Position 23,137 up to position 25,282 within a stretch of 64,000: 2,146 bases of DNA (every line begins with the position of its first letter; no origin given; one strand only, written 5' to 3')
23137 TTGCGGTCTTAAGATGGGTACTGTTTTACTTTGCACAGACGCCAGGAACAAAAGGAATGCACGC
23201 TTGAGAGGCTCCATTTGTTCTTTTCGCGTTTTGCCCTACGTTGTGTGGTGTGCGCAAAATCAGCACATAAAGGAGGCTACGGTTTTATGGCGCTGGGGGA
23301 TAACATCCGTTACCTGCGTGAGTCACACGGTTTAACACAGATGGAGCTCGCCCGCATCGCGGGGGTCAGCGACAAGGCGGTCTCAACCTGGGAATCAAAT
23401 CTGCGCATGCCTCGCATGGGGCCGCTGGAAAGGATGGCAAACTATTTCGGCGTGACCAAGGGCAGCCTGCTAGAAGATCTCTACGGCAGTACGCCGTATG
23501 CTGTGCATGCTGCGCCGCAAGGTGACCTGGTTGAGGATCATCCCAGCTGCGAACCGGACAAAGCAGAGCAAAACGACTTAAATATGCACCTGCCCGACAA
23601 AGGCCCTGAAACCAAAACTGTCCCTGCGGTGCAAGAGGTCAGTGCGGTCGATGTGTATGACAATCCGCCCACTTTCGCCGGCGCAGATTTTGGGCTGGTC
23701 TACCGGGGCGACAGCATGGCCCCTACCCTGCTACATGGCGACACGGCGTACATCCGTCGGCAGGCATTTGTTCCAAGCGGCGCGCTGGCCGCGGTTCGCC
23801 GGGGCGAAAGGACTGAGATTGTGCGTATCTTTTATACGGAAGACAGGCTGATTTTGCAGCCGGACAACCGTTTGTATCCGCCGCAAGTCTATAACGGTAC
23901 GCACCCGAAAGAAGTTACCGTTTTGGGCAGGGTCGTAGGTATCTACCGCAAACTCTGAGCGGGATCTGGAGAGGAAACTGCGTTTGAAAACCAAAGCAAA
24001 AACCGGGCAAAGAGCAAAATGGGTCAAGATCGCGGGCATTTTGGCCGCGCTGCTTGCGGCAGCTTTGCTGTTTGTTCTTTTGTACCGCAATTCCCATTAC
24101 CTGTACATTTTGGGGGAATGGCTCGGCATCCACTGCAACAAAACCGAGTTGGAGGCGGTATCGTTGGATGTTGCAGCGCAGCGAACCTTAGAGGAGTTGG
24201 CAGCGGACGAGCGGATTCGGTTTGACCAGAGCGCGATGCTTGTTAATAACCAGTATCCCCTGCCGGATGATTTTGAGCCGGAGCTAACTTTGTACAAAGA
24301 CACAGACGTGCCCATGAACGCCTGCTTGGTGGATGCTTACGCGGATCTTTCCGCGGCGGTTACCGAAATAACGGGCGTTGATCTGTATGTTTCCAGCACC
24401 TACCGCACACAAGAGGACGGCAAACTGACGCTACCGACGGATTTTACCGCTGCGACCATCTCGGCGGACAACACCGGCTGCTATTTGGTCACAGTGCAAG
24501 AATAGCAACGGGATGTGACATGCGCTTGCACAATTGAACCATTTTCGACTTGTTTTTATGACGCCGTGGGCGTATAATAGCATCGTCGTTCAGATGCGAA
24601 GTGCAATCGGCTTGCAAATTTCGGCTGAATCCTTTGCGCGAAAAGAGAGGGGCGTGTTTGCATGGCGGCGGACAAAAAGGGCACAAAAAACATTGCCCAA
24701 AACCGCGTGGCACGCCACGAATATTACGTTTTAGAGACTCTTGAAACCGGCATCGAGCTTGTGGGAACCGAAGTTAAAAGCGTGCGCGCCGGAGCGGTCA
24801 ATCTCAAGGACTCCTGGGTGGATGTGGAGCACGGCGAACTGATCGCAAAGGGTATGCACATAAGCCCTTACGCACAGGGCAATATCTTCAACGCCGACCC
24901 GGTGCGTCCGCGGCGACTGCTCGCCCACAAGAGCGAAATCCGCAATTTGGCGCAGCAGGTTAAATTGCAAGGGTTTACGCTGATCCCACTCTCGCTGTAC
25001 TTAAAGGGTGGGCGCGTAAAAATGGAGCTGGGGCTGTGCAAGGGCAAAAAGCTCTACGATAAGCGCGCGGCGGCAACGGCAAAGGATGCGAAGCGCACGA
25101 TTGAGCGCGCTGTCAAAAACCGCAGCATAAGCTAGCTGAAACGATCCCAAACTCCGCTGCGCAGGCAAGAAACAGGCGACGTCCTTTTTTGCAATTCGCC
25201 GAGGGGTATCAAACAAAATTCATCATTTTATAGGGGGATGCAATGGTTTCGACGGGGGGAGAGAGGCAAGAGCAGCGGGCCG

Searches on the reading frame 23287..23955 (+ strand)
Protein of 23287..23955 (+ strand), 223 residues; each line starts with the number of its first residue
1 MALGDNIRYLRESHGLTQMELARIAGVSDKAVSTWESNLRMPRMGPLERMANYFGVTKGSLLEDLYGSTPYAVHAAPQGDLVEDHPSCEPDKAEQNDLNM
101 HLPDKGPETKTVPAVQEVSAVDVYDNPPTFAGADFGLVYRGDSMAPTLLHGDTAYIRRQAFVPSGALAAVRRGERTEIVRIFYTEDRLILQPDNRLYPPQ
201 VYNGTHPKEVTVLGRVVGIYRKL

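Call 15: search_protein_families(library=pfam, proteins=[window:23287-23955:+], max_evalue=0.01)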
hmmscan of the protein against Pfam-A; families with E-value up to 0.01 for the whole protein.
window:23287-23955:+ (223 aa): 5 families
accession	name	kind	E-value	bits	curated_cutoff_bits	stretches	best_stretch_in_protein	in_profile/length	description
PF00717.28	Peptidase_S24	-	1.7e-12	47.5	23.3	1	131-217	32-116/116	Peptidase S24-like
PF01381.28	HTH_3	-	3.2e-11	43.5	23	1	7-57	1-51/55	Helix-turn-helix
PF13560.12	HTH_31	-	7.7e-10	39.4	27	1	2-64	1-63/64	Helix-turn-helix domain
PF12844.13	HTH_19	-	2.9e-06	27.5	30.2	1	4-62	1-59/64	Helix-turn-helix domain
PF13443.12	HTH_26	-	0.00061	20.4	22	1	6-63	1-59/63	Cro/C1-type HTH DNA-binding domain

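Call 16: search_protein_families(library=ncbifam, proteins=[window:23287-23955:+], max_evalue=0.01)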
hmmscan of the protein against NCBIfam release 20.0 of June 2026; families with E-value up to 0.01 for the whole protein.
window:23287-23955:+ (223 aa): 13 families
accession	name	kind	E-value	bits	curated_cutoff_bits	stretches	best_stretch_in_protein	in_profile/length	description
TIGR03070.1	couple_hipB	subfamily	2.2e-08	33.9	71.65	1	2-56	2-56/58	type II toxin-antitoxin system Y4mF family antitoxin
TIGR00498.1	lexA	equivalog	6.3e-08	32.5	110.95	1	131-223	112-202/203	transcriptional repressor LexA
NF041951.1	phage_RstR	subfamily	6.9e-08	32.7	80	1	1-64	1-64/108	RstR family transcriptional repressor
NF052239.1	antitox_spr1629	equivalog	8.3e-07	28.4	335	1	1-58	1-58/377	spr1629 family repressor/antitoxin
NF007257.0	PRK09706.1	subfamily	6.3e-06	26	101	1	2-53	5-56/135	transcriptional repressor DicA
NF041575.1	antitoxPezA_Strep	equivalog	7e-06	26.1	290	1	3-55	2-54/158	type II toxin-antitoxin system antitoxin PezA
TIGR03830.1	CxxCG_CxxCG_HTH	subfamily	1.3e-05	24.9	61.8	1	4-38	67-101/127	type II TA system antitoxin MqsA family protein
NF047542.1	telomere_Tap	equivalog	6.9e-05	21.7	600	1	9-115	24-116/695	telomere-associated protein Tap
NF007408.0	PRK09943.1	equivalog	0.00066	19.3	211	1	2-59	7-64/185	HTH-type transcriptional regulator PuuR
NF007481.0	PRK10072.1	equivalog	0.0013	19.1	110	1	7-47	38-78/96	HTH-type transcriptional regulator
NF006015.0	PRK08154.1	subfamily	0.0023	17.1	204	1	2-38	30-66/314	anaerobic benzoate catabolism transcriptional regulator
NF007271.0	PRK09726.1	equivalog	0.0051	16.8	79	1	3-38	13-48/88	type II toxin-antitoxin system antitoxin HipB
NF003162.0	PRK04140.1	equivalog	0.0071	15.4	263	1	4-43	128-167/317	transcriptional regulator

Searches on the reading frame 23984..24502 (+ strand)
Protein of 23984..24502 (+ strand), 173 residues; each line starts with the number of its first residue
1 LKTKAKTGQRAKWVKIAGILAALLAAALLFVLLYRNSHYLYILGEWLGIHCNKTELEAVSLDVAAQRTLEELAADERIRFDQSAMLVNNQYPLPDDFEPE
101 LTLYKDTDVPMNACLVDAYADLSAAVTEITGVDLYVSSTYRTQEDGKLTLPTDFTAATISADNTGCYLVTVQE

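Call 15: search_protein_families(library=pfam, proteins=[window:23984-24502:+], max_evalue=0.01)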
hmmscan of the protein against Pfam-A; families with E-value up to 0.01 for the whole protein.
window:23984-24502:+ (173 aa): 0 families

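Call 16: search_protein_families(library=ncbifam, proteins=[window:23984-24502:+], max_evalue=0.01)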
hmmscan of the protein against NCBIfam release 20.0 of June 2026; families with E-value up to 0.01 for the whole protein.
window:23984-24502:+ (173 aa): 1 family
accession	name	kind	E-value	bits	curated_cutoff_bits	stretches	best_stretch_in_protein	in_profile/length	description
NF000473.1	vanY_BG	exception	0.00095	18.6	400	1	82-145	99-162/274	VanY-B/VanY-G family D-Ala-D-Ala carboxypeptidase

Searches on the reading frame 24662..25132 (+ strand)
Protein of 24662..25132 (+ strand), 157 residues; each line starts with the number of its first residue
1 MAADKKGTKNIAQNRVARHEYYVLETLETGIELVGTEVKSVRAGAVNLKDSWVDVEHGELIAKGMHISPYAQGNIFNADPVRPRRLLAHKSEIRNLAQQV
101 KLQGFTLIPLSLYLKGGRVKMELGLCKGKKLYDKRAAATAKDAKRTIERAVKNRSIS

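Call 50: list_cluster_members(proteins=[window:24662-25132:+, window:17275-18600:+, window:20891-22660:+, window:23287-23955:+])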
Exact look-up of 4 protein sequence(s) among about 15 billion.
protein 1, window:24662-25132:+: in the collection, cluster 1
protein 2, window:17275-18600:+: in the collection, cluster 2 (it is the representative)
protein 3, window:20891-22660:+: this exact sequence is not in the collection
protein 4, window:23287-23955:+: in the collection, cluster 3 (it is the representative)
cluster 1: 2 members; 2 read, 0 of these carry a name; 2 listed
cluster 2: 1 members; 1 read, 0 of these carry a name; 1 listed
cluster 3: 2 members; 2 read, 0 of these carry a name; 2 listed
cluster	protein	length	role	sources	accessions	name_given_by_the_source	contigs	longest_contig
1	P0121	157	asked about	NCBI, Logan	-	-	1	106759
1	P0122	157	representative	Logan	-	-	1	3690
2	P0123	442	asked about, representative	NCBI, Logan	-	-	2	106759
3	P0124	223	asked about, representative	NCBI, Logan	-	-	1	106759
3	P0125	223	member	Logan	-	-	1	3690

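Call 51: find_encoding_contigs(protein=P0125, flank=10000, max_places=10)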
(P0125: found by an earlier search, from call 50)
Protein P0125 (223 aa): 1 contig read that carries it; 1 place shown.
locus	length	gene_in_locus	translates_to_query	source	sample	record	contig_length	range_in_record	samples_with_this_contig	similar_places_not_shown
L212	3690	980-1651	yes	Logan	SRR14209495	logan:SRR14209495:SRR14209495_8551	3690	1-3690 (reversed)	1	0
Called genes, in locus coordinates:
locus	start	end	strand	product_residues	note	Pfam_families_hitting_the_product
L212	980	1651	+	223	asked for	PF01381:HTH_3, PF12844:HTH_19 (weak), PF13560:HTH_31, PF00717:Peptidase_S24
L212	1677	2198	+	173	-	-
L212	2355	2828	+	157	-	PF01668:SmpB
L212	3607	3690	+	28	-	?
